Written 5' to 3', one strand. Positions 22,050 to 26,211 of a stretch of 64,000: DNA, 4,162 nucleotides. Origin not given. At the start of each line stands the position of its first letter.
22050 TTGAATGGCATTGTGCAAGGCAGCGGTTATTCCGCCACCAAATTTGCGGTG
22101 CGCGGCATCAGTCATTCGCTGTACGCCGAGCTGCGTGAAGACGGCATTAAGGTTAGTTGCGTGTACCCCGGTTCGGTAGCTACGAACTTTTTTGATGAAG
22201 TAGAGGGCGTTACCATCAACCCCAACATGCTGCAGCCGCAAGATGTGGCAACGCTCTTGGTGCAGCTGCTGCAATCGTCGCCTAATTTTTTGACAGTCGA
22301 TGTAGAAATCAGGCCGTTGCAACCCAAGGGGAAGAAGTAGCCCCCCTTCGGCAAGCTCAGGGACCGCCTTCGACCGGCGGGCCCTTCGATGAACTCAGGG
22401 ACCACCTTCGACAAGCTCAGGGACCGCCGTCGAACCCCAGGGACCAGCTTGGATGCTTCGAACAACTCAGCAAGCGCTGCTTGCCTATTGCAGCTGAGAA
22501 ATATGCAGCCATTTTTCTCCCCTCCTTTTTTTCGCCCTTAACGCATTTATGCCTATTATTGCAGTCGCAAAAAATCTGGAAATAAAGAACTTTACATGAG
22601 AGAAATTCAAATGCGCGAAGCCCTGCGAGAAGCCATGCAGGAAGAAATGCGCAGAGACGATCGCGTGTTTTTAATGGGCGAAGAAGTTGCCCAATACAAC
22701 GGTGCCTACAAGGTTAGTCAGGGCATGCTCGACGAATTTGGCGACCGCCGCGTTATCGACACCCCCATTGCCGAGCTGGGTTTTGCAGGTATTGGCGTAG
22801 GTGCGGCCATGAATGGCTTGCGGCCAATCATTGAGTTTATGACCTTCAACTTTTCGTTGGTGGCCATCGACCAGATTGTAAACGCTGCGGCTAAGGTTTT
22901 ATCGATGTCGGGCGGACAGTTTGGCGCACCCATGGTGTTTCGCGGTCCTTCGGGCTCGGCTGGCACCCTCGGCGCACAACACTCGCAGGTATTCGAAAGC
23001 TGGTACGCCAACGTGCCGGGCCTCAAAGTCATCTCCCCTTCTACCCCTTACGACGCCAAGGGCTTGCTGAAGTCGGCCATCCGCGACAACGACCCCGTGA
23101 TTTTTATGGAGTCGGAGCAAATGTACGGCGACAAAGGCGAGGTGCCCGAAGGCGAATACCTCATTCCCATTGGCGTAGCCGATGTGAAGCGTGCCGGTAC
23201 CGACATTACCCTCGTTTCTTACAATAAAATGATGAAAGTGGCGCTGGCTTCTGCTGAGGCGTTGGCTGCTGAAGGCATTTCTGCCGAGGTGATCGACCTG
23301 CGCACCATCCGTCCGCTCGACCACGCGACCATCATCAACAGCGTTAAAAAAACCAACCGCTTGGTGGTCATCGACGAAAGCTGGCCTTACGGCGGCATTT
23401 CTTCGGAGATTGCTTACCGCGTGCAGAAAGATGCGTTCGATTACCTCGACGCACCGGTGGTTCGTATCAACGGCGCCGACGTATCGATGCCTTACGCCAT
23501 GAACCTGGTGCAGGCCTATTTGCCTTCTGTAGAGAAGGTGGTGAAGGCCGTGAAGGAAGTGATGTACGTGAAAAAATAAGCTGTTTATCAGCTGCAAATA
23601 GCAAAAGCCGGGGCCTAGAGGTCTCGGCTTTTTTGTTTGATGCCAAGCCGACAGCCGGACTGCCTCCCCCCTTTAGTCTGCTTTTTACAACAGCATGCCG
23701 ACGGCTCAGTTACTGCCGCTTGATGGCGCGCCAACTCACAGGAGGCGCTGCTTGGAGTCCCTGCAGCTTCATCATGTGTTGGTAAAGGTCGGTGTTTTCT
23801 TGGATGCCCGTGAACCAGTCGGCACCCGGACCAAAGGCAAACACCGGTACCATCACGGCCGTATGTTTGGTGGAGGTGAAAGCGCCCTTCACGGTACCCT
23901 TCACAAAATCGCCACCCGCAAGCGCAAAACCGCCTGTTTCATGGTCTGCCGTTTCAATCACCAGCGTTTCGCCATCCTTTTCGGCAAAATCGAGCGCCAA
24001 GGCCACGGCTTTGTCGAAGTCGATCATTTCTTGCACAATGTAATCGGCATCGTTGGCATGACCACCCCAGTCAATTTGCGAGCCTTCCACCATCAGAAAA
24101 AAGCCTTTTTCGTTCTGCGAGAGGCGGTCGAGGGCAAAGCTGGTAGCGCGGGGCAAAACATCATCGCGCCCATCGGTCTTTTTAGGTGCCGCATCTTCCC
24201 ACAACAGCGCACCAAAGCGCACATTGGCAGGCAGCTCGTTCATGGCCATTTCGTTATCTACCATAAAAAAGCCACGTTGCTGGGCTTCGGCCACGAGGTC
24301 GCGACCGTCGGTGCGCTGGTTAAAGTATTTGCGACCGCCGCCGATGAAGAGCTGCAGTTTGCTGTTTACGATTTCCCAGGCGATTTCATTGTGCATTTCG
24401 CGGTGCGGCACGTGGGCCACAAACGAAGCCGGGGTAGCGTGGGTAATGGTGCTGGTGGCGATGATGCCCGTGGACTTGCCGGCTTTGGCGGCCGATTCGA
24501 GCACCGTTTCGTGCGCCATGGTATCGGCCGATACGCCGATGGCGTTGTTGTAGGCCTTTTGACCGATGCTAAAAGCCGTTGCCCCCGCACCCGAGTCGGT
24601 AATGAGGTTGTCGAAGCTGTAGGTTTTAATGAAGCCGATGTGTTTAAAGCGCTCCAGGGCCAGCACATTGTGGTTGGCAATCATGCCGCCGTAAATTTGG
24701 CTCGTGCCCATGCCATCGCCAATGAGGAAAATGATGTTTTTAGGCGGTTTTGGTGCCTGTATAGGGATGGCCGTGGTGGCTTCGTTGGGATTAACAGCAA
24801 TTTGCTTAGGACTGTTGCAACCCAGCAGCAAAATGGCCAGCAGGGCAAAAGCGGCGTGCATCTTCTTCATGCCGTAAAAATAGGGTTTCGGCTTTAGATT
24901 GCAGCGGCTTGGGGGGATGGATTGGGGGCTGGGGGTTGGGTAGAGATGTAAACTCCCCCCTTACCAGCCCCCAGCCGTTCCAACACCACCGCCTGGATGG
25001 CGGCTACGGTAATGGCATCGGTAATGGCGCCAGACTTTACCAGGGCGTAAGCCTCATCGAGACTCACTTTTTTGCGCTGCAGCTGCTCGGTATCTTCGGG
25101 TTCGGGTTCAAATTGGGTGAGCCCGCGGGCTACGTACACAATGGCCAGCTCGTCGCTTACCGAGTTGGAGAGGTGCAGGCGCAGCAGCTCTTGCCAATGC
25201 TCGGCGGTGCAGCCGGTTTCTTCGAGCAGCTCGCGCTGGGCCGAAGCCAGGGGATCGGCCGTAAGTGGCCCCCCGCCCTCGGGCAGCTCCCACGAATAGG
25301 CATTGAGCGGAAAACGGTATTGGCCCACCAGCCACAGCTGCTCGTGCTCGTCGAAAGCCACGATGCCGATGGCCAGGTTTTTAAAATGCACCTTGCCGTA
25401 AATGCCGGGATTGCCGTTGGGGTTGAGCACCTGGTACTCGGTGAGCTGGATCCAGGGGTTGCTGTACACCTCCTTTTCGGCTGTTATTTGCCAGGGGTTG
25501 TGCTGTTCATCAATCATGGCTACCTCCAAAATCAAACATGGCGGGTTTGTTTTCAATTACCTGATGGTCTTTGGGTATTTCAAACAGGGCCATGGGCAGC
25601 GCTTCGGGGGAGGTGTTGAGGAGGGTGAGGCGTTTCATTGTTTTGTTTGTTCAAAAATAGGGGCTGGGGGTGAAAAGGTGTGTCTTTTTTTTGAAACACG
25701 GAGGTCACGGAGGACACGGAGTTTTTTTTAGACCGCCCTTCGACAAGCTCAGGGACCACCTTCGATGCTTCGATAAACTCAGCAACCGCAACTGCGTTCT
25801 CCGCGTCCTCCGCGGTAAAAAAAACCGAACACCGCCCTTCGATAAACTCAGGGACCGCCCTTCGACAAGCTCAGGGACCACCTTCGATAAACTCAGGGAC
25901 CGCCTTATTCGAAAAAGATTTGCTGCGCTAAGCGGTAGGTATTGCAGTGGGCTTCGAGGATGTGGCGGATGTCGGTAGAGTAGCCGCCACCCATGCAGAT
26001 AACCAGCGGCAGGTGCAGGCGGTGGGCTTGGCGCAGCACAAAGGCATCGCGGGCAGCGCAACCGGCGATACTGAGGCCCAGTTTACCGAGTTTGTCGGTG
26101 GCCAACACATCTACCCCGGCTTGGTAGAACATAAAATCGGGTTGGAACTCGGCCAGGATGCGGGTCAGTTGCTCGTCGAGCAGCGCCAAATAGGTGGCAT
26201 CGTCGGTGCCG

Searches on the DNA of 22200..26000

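Call 18: search_rna_families(source=window, start=22200, end=26000, threshold=evalue, max_evalue=10)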
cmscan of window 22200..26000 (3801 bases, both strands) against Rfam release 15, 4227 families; matches with E-value up to 10: 9.
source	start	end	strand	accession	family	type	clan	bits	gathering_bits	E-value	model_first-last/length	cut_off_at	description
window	24915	24980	+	RF03964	mir-H1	Gene; miRNA;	-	26.3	97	0.29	1-85/85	no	mir-H1 microRNA precursor family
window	24921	24974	+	RF03340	mir-6511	Gene; miRNA;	-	22.4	87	1.8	1-67/67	no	mir-6511 microRNA precursor family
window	24915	24980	-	RF03964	mir-H1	Gene; miRNA;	-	21.3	97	4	1-85/85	no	mir-H1 microRNA precursor family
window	24854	24944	-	RF01986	ZEB2_AS1_3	Gene; lncRNA;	-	20.9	55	0.28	1-100/100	no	ZEB2 antisense RNA 1 conserved region 3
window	22406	22470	-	RF02147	MEG8_3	Gene; lncRNA;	-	18.6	40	0.19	1-66/66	no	Maternally expressed 8 exon 3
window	25400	25440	+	RF03639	mir-619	Gene; miRNA;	-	18.5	80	2.2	1-70/70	no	mir-619 microRNA precursor family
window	23598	23668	+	RF03167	c-di-GMP-I-GGC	Cis-reg; riboswitch;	CL00126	17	59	1.5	1-80/80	no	c-di-GMP-I-GGC riboswitch aptamer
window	24776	24941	+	RF02204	WT1-AS_2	Gene; lncRNA;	-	16.7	45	4.6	1-137/137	no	WT1 antisense RNA conserved region 2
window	23178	23259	+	RF01152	sR1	Gene; snRNA; snoRNA; CD-box;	-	12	45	9.9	1-57/57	no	Small nucleolar RNA sR1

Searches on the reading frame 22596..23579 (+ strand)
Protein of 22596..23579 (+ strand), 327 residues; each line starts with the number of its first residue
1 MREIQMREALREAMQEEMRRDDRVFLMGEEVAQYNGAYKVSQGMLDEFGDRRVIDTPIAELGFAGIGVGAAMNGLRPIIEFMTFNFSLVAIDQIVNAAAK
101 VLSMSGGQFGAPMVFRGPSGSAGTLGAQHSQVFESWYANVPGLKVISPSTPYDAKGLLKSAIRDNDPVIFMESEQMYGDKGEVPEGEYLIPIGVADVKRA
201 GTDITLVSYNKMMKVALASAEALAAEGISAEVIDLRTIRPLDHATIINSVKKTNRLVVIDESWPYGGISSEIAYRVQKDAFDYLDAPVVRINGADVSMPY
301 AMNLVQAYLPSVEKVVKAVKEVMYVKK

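Call 15: find_encoding_contigs(protein=window:22596-23579:+, flank=10000, max_places=10)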
Protein window:22596-23579:+ (327 aa): 14 contigs read that carry it; 10 places shown.
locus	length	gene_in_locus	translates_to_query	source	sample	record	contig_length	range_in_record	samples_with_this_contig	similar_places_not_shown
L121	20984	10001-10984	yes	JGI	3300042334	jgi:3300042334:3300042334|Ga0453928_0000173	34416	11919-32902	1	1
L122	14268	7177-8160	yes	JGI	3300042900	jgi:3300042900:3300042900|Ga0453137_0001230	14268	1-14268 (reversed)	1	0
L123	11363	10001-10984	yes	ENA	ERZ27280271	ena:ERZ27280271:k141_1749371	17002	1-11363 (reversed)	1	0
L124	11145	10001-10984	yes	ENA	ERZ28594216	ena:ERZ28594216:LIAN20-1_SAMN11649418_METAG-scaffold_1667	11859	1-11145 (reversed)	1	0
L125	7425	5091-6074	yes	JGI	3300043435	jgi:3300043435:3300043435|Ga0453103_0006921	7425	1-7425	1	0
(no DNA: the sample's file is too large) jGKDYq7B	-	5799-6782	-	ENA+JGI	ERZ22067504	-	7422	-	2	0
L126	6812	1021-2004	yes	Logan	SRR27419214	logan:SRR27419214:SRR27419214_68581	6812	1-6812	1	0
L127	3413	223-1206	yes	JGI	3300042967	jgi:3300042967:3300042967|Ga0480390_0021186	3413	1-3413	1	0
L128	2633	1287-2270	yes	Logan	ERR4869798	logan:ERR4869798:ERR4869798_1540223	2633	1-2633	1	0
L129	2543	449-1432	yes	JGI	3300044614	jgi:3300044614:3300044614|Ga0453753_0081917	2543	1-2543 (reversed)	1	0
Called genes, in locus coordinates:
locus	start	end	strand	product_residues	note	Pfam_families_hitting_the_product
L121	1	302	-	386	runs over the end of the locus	PF00583:Acetyltransf_1 (faint)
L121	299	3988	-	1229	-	PF25778:DUF7948, PF06739:SBBP (faint), PF00801:PKD, PF18911:PKD_4, PF13585:CHU_C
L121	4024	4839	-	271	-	-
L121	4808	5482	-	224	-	-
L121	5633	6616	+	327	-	-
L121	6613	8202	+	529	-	PF04675:DNA_ligase_A_N, PF01068:DNA_ligase_A_M, PF04679:DNA_ligase_A_C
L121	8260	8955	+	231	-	PF00106:adh_short, PF08659:KR, PF13561:adh_short_C2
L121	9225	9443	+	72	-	-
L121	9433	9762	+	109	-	PF06296:RelE (weak)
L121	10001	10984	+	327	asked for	PF02779:Transket_pyr, PF02780:Transketolase_C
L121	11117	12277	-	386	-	PF00245:Alk_phosphatase, PF01676:Metalloenzyme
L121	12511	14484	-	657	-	PF09848:SLFN-g3_helicase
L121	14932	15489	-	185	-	PF28549:NDPSase_N, PF00293:NUDIX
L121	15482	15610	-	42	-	-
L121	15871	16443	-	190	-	PF00850:Hist_deacetyl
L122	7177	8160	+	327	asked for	PF02779:Transket_pyr, PF02780:Transketolase_C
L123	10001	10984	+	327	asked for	PF02779:Transket_pyr, PF02780:Transketolase_C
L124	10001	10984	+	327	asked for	PF02779:Transket_pyr, PF02780:Transketolase_C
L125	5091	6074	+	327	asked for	PF02779:Transket_pyr, PF02780:Transketolase_C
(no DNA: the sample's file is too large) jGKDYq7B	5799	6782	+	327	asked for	PF02779:Transket_pyr, PF02780:Transketolase_C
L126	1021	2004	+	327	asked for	PF02779:Transket_pyr, PF02780:Transketolase_C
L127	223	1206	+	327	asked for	PF02779:Transket_pyr, PF02780:Transketolase_C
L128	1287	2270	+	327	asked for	PF02779:Transket_pyr, PF02780:Transketolase_C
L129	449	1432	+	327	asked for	PF02779:Transket_pyr, PF02780:Transketolase_C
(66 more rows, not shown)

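Call 20: find_homologous_proteins(query=window:22596-23579:+, max_evalue=1e-50)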
Query window:22596-23579:+ (327 aa): 8000 proteins with E <= 1e-50 among 8000 candidates; the best 120 are listed.
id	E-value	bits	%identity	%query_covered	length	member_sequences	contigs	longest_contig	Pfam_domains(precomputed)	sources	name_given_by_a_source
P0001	5.0e-209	711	100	100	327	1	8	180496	PF02780.26,PF02779.30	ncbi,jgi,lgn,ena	jgi:pyruvate dehydrogenase E1 component beta subunit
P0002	5.8e-209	710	100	100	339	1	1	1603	PF02780.26,PF02779.30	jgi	jgi:pyruvate dehydrogenase E1 component beta subunit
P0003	1.3e-208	709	100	100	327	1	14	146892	PF17147.10,PF02780.26,PF02779.30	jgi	jgi:pyruvate dehydrogenase E1 component beta subunit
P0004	1.5e-208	709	100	100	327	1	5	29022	PF02780.26,PF02779.30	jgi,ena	jgi:pyruvate dehydrogenase E1 component beta subunit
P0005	1.8e-208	709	100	100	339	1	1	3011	PF02780.26,PF02779.30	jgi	jgi:pyruvate dehydrogenase E1 component beta subunit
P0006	1.3e-207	706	98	100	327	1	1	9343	PF02780.26,PF02779.30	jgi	jgi:pyruvate dehydrogenase E1 component beta subunit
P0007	1.7e-207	706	98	100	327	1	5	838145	PF02780.26,PF02779.30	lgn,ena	-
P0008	2.9e-207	705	98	100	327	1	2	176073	PF02780.26,PF02779.30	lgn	-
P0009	3.9e-207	704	98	100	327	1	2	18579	PF02780.26,PF02779.30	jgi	jgi:pyruvate dehydrogenase E1 component beta subunit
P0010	4.6e-207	704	98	100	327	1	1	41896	PF02780.26,PF02779.30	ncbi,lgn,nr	ncbi:MAG: pyruvate dehydrogenase complex E1 component subunit beta [Sphingobacteriaceae bacterium]|n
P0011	1.2e-206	703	98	100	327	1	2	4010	PF02780.26,PF02779.30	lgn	-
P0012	8.5e-206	700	100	98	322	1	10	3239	PF02780.26,PF02779.30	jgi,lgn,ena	jgi:pyruvate dehydrogenase E1 component beta subunit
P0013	2.2e-205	699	100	98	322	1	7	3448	PF17147.10,PF02780.26,PF02779.30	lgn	-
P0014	2.6e-205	698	100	98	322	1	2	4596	PF02780.26,PF02779.30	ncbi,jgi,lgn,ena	jgi:pyruvate dehydrogenase E1 component beta subunit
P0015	2.7e-205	698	99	98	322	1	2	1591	PF02780.26,PF02779.30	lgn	-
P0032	3.1e-198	675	94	100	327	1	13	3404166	PF02780.26,PF02779.30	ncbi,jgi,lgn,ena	jgi:pyruvate dehydrogenase E1 component beta subunit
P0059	5.8e-186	635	87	100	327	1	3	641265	PF02780.26,PF02779.30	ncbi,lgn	-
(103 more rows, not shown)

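Call 21: find_encoding_contigs(protein=P0032, flank=10000, max_places=3)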
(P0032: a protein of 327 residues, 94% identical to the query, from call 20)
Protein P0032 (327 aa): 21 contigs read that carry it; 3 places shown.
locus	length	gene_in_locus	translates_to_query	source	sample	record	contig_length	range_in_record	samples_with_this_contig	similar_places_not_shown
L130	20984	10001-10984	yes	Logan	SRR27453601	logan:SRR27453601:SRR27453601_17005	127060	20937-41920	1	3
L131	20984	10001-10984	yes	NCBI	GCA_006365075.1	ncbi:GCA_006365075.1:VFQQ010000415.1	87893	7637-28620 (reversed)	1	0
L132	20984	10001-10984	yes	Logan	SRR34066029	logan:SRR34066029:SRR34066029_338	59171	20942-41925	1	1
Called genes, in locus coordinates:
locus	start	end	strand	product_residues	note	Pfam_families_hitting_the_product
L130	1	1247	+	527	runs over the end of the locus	PF04675:DNA_ligase_A_N, PF01331:mRNA_cap_enzyme (faint), PF01068:DNA_ligase_A_M, PF04679:DNA_ligase_A_C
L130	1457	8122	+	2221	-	PF07705:CARDB (weak), PF18962:Por_Secre_tail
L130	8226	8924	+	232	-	PF00106:adh_short, PF08659:KR, PF13561:adh_short_C2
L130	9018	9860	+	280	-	-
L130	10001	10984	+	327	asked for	PF02779:Transket_pyr, PF02780:Transketolase_C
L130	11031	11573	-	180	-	PF00849:PseudoU_synth_2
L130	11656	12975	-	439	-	-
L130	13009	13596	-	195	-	PF04264:YceI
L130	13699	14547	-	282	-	PF01112:Asparaginase_2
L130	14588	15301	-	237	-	PF03575:Peptidase_S51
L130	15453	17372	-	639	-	PF18962:Por_Secre_tail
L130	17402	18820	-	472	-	PF12771:SusD-like_2, PF12741:SusD-like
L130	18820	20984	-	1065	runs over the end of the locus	PF13620:CarboxypepD_reg, PF13715:CarbopepD_reg_2, PF07715:Plug, PF00593:TonB_dep_Rec_b-barrel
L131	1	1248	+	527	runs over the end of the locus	PF04675:DNA_ligase_A_N, PF01331:mRNA_cap_enzyme (faint), PF01068:DNA_ligase_A_M, PF04679:DNA_ligase_A_C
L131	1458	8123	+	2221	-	PF00932:LTD (faint), PF07705:CARDB (weak), PF18962:Por_Secre_tail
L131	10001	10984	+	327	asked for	PF02779:Transket_pyr, PF02780:Transketolase_C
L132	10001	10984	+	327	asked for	PF02779:Transket_pyr, PF02780:Transketolase_C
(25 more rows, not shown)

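Call 22: find_encoding_contigs(protein=P0007, flank=10000, max_places=2)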
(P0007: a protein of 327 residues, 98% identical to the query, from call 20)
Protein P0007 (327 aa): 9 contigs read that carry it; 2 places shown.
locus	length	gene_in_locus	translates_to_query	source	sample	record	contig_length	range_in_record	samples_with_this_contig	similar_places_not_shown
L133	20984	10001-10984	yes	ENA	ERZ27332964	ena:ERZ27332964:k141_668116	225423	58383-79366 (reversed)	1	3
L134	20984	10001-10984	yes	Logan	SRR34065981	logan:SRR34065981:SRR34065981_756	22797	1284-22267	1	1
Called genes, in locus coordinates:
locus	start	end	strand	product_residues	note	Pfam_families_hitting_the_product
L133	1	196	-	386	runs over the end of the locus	-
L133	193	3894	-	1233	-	PF25778:DUF7948, PF06739:SBBP (faint), PF18911:PKD_4 (weak), PF00801:PKD, PF18911:PKD_4, PF13585:CHU_C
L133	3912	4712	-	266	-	-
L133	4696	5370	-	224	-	-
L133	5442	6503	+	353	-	-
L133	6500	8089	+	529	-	PF04675:DNA_ligase_A_N, PF01068:DNA_ligase_A_M, PF04679:DNA_ligase_A_C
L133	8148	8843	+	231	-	PF00106:adh_short, PF08659:KR, PF13561:adh_short_C2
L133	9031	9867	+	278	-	-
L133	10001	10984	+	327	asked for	PF02779:Transket_pyr, PF02780:Transketolase_C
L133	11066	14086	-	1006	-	PF08448:PAS_4 (faint), PF08447:PAS_3, PF01590:GAF (weak), PF00512:HisKA, PF02518:HATPase_c, PF00072:Response_reg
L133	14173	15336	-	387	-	PF00245:Alk_phosphatase, PF01676:Metalloenzyme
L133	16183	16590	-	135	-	PF06146:PsiE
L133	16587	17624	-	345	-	PF02275:CBAH, PF03417:AAT (faint)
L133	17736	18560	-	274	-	-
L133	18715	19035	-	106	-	PF03992:ABM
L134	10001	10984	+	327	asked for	PF02779:Transket_pyr, PF02780:Transketolase_C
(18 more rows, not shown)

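Call 23: find_encoding_contigs(protein=P0059, flank=10000, max_places=2)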
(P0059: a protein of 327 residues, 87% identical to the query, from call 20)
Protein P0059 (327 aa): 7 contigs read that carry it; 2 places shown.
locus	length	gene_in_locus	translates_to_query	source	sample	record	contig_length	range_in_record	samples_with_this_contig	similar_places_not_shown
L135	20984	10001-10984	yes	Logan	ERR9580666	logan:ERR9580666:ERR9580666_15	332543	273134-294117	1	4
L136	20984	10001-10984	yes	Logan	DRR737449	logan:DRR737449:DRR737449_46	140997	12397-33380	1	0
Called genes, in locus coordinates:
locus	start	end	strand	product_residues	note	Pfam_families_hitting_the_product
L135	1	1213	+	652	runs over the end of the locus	PF07696:7TMR-DISMED2, PF07695:7TMR-DISM_7TM, PF07730:HisKA_3 (weak), PF02518:HATPase_c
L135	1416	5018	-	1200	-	PF25778:DUF7948, PF06739:SBBP (faint), PF00801:PKD (weak), PF18911:PKD_4, PF00801:PKD, PF18911:PKD_4, PF13585:CHU_C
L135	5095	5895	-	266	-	-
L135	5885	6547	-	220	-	-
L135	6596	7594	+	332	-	-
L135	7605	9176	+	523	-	PF04675:DNA_ligase_A_N, PF01068:DNA_ligase_A_M, PF04679:DNA_ligase_A_C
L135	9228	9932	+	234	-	PF00106:adh_short, PF08659:KR, PF13561:adh_short_C2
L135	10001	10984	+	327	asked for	PF02779:Transket_pyr, PF02780:Transketolase_C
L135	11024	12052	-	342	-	PF12625:Arabinose_bd, PF12833:HTH_18, PF00165:HTH_AraC (weak)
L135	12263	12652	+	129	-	PF00072:Response_reg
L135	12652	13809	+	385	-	PF02397:Bac_transf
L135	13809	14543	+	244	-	PF02321:OEP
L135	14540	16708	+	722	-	-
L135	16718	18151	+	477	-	-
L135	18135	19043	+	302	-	PF13641:Glyco_tranf_2_3, PF00535:Glycos_transf_2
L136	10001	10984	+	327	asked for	PF02779:Transket_pyr, PF02780:Transketolase_C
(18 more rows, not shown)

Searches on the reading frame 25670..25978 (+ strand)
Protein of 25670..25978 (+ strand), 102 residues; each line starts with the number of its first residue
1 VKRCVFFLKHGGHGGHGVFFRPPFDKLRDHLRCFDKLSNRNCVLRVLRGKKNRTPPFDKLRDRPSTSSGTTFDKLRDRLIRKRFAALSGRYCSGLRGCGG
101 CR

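Call 65: search_protein_families(library=pfam, proteins=[window:25670-25978:+], max_evalue=1)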
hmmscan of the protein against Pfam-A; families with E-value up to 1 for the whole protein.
window:25670-25978:+ (102 aa): 0 families

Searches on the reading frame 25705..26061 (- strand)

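Call 65: search_protein_families(library=pfam, proteins=[window:25705-26061:-], max_evalue=1)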
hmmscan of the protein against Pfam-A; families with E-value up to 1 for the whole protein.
window:25705-26061:- (118 aa): 1 family
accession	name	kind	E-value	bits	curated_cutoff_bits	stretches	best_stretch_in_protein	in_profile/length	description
PF09876.14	DUF2103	-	0.038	14.3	22.4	1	51-94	25-67/98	Predicted metal-binding protein (DUF2103)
